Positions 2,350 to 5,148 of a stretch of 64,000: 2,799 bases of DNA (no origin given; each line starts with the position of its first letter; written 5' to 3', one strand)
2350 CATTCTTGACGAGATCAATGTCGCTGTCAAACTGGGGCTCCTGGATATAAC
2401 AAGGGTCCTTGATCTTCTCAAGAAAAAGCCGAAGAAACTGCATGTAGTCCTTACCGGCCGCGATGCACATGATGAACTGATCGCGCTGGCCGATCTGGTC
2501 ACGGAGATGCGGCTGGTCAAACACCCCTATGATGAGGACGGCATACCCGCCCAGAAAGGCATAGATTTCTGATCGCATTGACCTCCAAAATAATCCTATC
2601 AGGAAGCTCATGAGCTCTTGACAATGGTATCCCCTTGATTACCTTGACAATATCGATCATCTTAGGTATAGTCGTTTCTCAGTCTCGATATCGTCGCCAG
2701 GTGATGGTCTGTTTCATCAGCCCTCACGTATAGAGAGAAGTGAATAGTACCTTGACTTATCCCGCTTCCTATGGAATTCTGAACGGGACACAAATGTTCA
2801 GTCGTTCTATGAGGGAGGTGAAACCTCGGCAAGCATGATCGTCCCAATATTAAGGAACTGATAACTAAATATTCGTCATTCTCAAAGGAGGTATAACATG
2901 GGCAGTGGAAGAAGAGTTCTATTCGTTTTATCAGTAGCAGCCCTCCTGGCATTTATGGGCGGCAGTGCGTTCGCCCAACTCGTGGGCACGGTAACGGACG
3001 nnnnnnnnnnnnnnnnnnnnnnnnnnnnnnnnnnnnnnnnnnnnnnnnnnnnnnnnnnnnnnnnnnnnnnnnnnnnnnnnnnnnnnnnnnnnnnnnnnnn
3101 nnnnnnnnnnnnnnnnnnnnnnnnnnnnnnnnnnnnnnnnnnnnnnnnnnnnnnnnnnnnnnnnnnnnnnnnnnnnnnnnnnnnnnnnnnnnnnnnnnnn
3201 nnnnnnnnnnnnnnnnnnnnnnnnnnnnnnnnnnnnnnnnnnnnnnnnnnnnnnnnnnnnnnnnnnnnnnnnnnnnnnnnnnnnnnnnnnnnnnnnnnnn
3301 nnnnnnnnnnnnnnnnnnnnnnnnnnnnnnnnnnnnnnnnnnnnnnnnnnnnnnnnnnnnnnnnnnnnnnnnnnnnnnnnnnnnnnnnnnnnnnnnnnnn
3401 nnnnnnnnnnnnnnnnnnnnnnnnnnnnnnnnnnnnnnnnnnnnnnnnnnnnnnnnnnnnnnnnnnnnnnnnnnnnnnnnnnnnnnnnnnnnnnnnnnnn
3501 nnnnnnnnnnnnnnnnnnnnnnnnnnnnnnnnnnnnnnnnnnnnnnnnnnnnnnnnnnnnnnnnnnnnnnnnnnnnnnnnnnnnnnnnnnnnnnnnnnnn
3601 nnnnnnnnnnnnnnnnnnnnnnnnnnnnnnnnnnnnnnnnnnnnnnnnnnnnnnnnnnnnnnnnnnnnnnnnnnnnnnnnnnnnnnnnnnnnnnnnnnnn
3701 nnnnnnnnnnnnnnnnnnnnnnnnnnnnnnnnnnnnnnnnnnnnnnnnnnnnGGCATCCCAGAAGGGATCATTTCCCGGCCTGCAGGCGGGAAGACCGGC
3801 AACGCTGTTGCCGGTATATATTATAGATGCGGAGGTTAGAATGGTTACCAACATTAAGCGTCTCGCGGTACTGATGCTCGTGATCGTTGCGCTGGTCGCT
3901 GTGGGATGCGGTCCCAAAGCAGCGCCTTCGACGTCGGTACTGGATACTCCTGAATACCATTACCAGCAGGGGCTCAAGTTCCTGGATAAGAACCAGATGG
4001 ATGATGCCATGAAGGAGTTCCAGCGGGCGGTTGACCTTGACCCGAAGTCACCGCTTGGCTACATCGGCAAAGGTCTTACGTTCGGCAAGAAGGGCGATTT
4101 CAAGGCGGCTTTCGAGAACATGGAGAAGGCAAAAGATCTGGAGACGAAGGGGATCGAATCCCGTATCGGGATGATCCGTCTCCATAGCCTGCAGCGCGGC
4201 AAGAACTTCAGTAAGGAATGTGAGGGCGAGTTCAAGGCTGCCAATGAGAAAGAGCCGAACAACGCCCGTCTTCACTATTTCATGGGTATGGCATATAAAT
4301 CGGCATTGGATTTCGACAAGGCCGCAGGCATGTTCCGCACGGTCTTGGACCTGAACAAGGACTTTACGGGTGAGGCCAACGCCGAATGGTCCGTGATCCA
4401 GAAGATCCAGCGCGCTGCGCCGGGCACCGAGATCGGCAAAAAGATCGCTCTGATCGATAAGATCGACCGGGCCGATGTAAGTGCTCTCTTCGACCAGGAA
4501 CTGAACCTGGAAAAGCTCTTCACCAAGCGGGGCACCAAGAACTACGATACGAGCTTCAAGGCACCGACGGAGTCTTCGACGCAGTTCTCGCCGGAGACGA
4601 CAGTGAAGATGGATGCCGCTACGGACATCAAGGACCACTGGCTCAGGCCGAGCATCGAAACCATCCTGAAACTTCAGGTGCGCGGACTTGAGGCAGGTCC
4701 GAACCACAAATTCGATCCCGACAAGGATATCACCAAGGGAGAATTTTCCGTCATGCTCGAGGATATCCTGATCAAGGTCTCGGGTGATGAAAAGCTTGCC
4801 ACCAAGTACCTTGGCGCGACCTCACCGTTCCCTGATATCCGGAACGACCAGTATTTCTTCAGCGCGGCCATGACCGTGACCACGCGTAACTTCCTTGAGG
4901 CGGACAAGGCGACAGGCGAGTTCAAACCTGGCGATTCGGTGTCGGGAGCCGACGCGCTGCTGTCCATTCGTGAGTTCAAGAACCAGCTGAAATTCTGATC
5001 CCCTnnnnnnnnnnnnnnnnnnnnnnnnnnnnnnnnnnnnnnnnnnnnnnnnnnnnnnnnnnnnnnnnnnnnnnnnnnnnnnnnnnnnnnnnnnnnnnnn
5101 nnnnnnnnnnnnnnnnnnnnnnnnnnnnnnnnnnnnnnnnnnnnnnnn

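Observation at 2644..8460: Five-gene secreted-protein operon built on a duplicated LPP20-like two-domain module, with transglutaminase, SLH and FecR partners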

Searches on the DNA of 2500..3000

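Call 15: search_rna_families(source=window, start=2500, end=3000, threshold=evalue, max_evalue=5)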
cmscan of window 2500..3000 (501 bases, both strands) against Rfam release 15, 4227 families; matches with E-value up to 5: 1.
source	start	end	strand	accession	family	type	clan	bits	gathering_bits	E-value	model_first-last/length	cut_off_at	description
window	2535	2617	+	RF00243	traJ_5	Cis-reg;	CL00016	18.6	50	2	1-109/109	no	traJ 5' UTR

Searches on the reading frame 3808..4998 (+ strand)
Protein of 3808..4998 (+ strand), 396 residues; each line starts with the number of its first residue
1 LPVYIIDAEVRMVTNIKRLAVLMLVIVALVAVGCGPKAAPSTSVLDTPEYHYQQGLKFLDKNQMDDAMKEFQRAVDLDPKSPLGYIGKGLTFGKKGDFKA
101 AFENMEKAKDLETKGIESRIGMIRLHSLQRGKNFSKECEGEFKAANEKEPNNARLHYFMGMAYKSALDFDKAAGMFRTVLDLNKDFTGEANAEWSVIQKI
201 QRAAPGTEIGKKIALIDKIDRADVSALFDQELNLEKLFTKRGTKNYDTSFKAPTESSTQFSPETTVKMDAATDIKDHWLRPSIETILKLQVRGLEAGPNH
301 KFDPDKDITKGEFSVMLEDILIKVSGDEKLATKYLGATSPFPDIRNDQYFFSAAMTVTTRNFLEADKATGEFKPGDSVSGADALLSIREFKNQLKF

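Call 3: search_protein_families(library=pfam, proteins=[window:3808-4998:+], max_evalue=0.1)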
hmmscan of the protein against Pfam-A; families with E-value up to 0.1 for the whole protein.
window:3808-4998:+ (396 aa): 15 families
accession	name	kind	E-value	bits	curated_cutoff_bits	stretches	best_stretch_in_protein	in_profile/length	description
PF07719.23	TPR_2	-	2e-11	43.5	27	2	48-80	1-33/34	Tetratricopeptide repeat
PF00515.34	TPR_1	-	3.1e-11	43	27.8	2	49-80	2-33/34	Tetratricopeptide repeat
PF13414.12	TPR_11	-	2.6e-09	37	26.8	1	55-96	1-42/42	TPR repeat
PF13181.12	TPR_8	-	2.8e-09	36.9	25.7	1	49-80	2-33/34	Tetratricopeptide repeat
PF14559.12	TPR_19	-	2.2e-05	25.1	25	0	142-185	14-57/68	Tetratricopeptide repeat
PF00395.25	SLH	-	7.8e-05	23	20.8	0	340-383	1-43/44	S-layer homology domain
PF13431.12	TPR_17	-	0.00011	22.7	24.4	0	71-101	2-32/34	Tetratricopeptide repeat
PF23914.1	TPR_CcmH_CycH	-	0.00011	22.5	42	1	95-182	63-150/158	Cytochrome c-type biogenesis protein H TPR domain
PF13432.12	TPR_16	-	0.00059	20.7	32.7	0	52-102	1-51/65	Tetratricopeptide repeat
PF12569.14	NatA_aux_su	-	0.0011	18.5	33.3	1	61-114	205-258/515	N-terminal acetyltransferase A, auxiliary subunit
PF13428.12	TPR_14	-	0.0024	18.8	23.5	0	60-88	13-41/44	Tetratricopeptide repeat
PF13176.12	TPR_7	-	0.01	16.3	27.9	0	156-187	2-33/36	Tetratricopeptide repeat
PF13424.12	TPR_12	-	0.014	16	30.1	0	147-184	39-76/77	Tetratricopeptide repeat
PF25064.1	ARM_TT21_5th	-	0.026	15.3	27.8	0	43-74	67-98/117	TT21 fifth ARM repeats domain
PF13174.12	TPR_6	-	0.037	15.1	26.3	0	58-81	10-33/33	Tetratricopeptide repeat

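Call 4: search_protein_families(library=ncbifam, proteins=[window:3808-4998:+], max_evalue=0.1)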
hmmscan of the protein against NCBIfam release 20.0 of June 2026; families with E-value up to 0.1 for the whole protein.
window:3808-4998:+ (396 aa): 23 families
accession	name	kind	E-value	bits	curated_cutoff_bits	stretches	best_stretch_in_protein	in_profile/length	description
TIGR02917.1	PEP_TPR_lipo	equivalog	5e-14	51.2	312.2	1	55-187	370-499/899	XrtA/PEP-CTERM system TPR-repeat protein PrsT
NF040959.1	MamA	equivalog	3.5e-12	46.2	200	2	48-112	139-203/204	magnetosome protein MamA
TIGR02521.1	type_IV_pilW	equivalog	9.2e-09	35.2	154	1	25-113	3-96/234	type IV pilus biogenesis/stability protein PilW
TIGR00990.1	3a0801s09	subfamily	1.6e-07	30.3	757.25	1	57-187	374-501/615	mitochondrial import receptor subunit TOM70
NF033762.1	social_mot_Tgl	equivalog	2.5e-07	30.3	225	1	20-82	5-65/252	social motility TPR repeat lipoprotein Tgl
NF008391.2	PRK11189.1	equivalog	2.1e-06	27.5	250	1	141-186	87-132/297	lipoprotein NlpI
NF047371.1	FlcA_CTERM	equivalog_domain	1e-05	24.2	300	1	50-80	124-154/646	periplasmic flagellar collar protein FlcA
TIGR04510.1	mod_pep_cyc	subfamily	6.7e-05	21.6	400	1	41-113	392-463/814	putative peptide modification system cyclase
TIGR03302.1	OM_YfiO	subfamily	7.4e-05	22.4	81.4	1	20-82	3-67/239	outer membrane protein assembly factor BamD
NF008520.0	PRK11447.1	equivalog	0.00018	19.5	858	1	44-114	264-335/1157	cellulose synthase complex outer membrane protein BcsC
NF052243.1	T4PFormProtSgmX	equivalog_domain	0.00054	18.3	1800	1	92-163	121-189/1065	type IV pili formation protein SgmX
TIGR02795.1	tol_pal_ybgF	equivalog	0.00083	19.9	90.1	0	142-183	28-69/119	tol-pal system protein YbgF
NF002725.1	PRK02603.1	equivalog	0.0012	18.9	143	0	46-124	70-148/173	photosystem I assembly protein Ycf3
NF008757.0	PRK11788.1-5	equivalog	0.0025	17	363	1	32-101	19-88/388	lipopolysaccharide assembly protein LapB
NF053607.1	CHU_0125_OmpA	equivalog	0.0025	16.4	620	1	93-201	30-137/639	CHU_0125 family OmpA-like outer membrane integrity protein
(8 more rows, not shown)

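Call 29: search_solved_structures(query=window:3841-4998:+, max_evalue=0.01)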
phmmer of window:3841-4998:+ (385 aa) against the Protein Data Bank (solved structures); distinct sequences matched with E-value up to 0.01: 54.
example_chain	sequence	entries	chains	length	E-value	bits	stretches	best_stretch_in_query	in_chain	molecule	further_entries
9qhb_A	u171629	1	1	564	3e-46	161.3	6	36-160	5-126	Engineered tetratricopeptide repeat protein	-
8bu0_A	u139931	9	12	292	9.7e-27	97.1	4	38-108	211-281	Consensus tetratricopeptide repeat protein | Crystal structure of an 8-repeat consensus TPR superhelix with Zinc. | Monomer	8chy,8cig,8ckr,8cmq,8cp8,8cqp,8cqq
9qhc_A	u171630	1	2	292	3.6e-24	88.6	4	38-107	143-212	Engineered tetratricopeptide repeat protein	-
8ch0_A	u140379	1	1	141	3.1e-13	52.6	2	36-106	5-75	Consensus tetratricopeptide repeat protein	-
2fo7_A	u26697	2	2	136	5.5e-13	51.8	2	40-107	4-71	SYNTHETIC CONSENSUS TPR PROTEIN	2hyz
9gzg_A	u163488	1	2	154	9e-12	47.8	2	48-109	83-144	Engineered CTPR protein with glutamic acids for conductivity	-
3lca_A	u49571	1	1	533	1.9e-11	46.7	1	33-163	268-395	Protein TOM71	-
3fp2_A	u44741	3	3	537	2e-11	46.7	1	33-163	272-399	TPR repeat-containing protein YHR117W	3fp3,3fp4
7kw7_E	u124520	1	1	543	9.9e-11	44.4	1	42-103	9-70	Stress-induced-phosphoprotein 1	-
7obi_A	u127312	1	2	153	3.3e-09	39.4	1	52-175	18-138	CTPR-rv4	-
1na0_A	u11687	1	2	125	2.8e-08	36.4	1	38-150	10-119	designed protein CTPR3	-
6vfh_A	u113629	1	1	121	2.5e-07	33.2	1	38-111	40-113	T33_dn10A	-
6v8e_A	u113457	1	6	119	2.6e-07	33.2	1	38-108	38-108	Designed protein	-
3kd7_A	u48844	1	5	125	3.4e-07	32.8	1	48-151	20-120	CTPR390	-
6vfi_B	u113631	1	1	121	3.8e-06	29.3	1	38-110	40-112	O43_dn18B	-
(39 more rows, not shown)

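Call 59: find_homologous_proteins(query=window:3841-4998:+)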
Query window:3841-4998:+ (385 aa): 915 proteins with E <= 0.001 among 5848 candidates; the best 120 are listed.
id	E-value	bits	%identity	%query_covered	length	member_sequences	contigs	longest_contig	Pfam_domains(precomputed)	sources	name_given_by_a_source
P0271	3.1e-253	857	100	100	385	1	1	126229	PF14559.13,PF13414.13,PF00515.35,PF13181.13,PF07719.24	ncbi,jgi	jgi:hypothetical protein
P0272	3.1e-235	798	92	100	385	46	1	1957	PF13414.13,PF00515.35,PF13181.13,PF07719.24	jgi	-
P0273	3.8e-232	788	92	100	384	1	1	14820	PF13414.13,PF00515.35,PF00395.26,PF13181.13,PF07719.24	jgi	jgi:Tfp pilus assembly protein PilF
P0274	2.1e-229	779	90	100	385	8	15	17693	PF14559.13,PF13414.13,PF00515.35,PF00395.26,PF13181.13,PF07719.24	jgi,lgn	jgi:Tfp pilus assembly protein PilF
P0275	4.0e-229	778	89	100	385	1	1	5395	PF13414.13,PF00515.35,PF00395.26,PF13181.13,PF07719.24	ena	-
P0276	2.5e-228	775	90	100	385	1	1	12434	PF13414.13,PF00515.35,PF00395.26,PF13181.13,PF07719.24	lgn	-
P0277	5.1e-228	774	89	100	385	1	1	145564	PF14559.13,PF13414.13,PF00515.35,PF00395.26,PF13181.13,PF07719.24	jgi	jgi:hypothetical protein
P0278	7.5e-226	767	90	100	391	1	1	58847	PF14559.13,PF13431.13,PF13414.13,PF00515.35,PF00395.26,PF13181.13,PF07719.24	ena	-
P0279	1.1e-225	766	88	100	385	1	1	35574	PF13414.13,PF00515.35,PF13432.13,PF00395.26,PF13181.13,PF07719.24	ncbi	ncbi:MAG: tetratricopeptide repeat protein [Nitrospirota bacterium]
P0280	7.7e-225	764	88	100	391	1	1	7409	PF13414.13,PF00515.35,PF13181.13,PF07719.24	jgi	jgi:hypothetical protein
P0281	8.1e-225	764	88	100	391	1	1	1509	PF14559.13,PF13431.13,PF13414.13,PF00515.35,PF00395.26,PF13181.13,PF07719.24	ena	-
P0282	2.0e-224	762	89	100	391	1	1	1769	PF13431.13,PF13414.13,PF00515.35,PF00395.26,PF13181.13,PF07719.24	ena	-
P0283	5.2e-224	761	88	100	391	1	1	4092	PF13431.13,PF13414.13,PF00515.35,PF00395.26,PF13181.13,PF07719.24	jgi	-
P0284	4.2e-223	758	88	100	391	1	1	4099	PF14559.13,PF13431.13,PF13414.13,PF00515.35,PF00395.26,PF13181.13,PF07719.24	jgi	-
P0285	7.2e-223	757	88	100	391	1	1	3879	PF14559.13,PF13431.13,PF13414.13,PF00515.35,PF13432.13,PF13181.13,PF07719.24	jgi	jgi:hypothetical protein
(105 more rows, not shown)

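Call 60: find_encoding_contigs(protein=P0271, flank=10000, max_places=2)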
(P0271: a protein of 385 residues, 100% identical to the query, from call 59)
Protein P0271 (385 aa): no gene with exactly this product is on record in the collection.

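Call 76: predict_structure(alignment_id=A4)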
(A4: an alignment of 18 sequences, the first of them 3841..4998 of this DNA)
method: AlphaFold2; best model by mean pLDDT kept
length: 385 residues; sequences in the alignment: 18
mean_pLDDT: 73.3   pTM: 0.67
mean pLDDT of the five models: 73.3, 71.6, 65.0, 58.9, 58.2
residues with pLDDT >= 90: 136; 70-90: 106; 50-70: 59; < 50: 84
segments of 3 or more residues with pLDDT < 50: 17-26, 229-257, 317-351, 353-361
pLDDT, mean of each block of 10 residues (from residue 1): 54 50 44 82 93 95 94 95 94 95 91 93 94 95 96 92 95 91 86 74 88 88 61 40 30 44 81 79 70 80 73 56 32 34 38 46 70 79 60
secondary structure, 60 per line:
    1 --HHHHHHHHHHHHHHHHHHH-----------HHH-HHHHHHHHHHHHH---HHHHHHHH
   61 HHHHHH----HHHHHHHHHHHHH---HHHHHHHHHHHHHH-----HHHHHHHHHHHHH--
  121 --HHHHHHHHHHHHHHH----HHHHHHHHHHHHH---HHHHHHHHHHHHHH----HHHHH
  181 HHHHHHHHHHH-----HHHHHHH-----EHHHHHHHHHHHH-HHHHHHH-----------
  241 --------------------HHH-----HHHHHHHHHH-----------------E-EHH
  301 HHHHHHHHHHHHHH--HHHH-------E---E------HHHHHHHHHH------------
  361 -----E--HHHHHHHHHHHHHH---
elements in order: H3-21 H37-49 H53-66 H71-83 H87-100 H106-118 H123-137 H142-154 H158-171 H176-191 H197-203 H210-221 H223-229 H269-278 H299-314 H317-320 H339-348 H369-382

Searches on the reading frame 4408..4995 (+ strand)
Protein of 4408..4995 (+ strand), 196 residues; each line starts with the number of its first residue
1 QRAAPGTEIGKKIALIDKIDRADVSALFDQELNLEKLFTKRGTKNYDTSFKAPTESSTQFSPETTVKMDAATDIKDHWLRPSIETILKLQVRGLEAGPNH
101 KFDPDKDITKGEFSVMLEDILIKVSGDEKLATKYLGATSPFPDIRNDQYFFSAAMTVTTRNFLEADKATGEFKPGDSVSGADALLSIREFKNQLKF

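Call 78: search_solved_structures(query=A5, max_evalue=1, show_alignments=2)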
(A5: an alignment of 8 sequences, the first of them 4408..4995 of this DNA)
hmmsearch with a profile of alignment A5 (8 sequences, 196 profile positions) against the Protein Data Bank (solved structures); distinct sequences matched with E-value up to 1: 6.
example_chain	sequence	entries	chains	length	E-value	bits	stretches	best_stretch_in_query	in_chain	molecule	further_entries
3pyw_A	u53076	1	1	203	9.1e-06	28.7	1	75-121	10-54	S-layer protein sap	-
6bt4_A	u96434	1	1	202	2.3e-05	27.3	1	75-121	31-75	S-layer protein sap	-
8bz2_A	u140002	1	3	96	0.021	17.7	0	95-121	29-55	S-layer homology domain-containing protein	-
7d7c_F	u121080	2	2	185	0.12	15.2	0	77-120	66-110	gp55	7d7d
8bym_A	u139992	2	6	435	0.38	13.6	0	134-164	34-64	S-layer homology domain-containing protein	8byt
8bys_A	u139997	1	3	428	0.41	13.5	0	137-176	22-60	S-layer homology domain-containing protein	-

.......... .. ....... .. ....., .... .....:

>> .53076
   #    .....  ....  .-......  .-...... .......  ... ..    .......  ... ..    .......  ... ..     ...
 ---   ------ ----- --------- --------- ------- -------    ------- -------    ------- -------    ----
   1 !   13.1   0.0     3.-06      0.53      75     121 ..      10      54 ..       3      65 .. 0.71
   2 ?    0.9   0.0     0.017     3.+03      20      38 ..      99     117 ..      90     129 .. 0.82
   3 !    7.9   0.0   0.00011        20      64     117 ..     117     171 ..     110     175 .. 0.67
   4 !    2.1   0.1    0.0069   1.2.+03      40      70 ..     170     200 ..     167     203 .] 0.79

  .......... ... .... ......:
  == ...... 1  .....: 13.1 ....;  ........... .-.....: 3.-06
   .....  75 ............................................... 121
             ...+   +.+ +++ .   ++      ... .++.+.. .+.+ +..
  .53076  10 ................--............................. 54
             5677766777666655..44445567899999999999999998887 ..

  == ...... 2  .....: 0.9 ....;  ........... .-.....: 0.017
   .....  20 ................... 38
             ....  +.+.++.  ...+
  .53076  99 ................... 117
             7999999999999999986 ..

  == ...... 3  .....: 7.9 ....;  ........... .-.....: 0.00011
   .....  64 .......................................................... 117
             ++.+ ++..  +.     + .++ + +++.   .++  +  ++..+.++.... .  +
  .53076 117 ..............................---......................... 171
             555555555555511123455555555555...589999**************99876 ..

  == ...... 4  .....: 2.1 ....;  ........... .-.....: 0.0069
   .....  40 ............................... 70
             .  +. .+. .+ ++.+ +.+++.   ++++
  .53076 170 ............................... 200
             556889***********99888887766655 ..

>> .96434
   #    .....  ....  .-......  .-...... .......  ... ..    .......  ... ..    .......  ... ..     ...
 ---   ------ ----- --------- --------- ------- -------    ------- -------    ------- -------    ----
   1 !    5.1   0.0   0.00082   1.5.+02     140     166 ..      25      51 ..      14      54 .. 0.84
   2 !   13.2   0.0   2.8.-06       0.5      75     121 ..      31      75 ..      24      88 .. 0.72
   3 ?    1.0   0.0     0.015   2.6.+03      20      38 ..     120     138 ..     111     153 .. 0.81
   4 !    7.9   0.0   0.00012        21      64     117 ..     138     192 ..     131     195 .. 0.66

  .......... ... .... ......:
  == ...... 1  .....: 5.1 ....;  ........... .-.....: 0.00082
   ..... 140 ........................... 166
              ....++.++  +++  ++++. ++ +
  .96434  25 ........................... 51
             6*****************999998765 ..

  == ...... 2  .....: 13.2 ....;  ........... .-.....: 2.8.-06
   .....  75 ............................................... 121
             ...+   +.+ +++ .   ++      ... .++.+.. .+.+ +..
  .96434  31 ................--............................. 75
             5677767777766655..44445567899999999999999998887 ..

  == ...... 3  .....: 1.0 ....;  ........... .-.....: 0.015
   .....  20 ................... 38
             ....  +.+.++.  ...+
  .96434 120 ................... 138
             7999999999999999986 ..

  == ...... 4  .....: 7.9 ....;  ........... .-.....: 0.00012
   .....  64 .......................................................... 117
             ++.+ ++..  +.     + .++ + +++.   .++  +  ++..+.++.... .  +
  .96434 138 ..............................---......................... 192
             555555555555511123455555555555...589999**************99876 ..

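Call 79: search_protein_families(library=pfam, alignment_id=A5, max_evalue=0.01)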
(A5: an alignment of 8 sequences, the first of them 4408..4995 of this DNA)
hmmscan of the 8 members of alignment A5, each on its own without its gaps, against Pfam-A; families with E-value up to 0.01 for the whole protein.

A. member 1, window:4408-4995:+ (196 aa): 1 family
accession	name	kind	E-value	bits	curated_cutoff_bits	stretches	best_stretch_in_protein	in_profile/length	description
PF00395.25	SLH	-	8.4e-06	26.1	20.8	0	140-183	1-43/44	S-layer homology domain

B. families by the number of members that match (of 8 scanned): 1 family
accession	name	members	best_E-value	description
PF00395.25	SLH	8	1.1e-14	S-layer homology domain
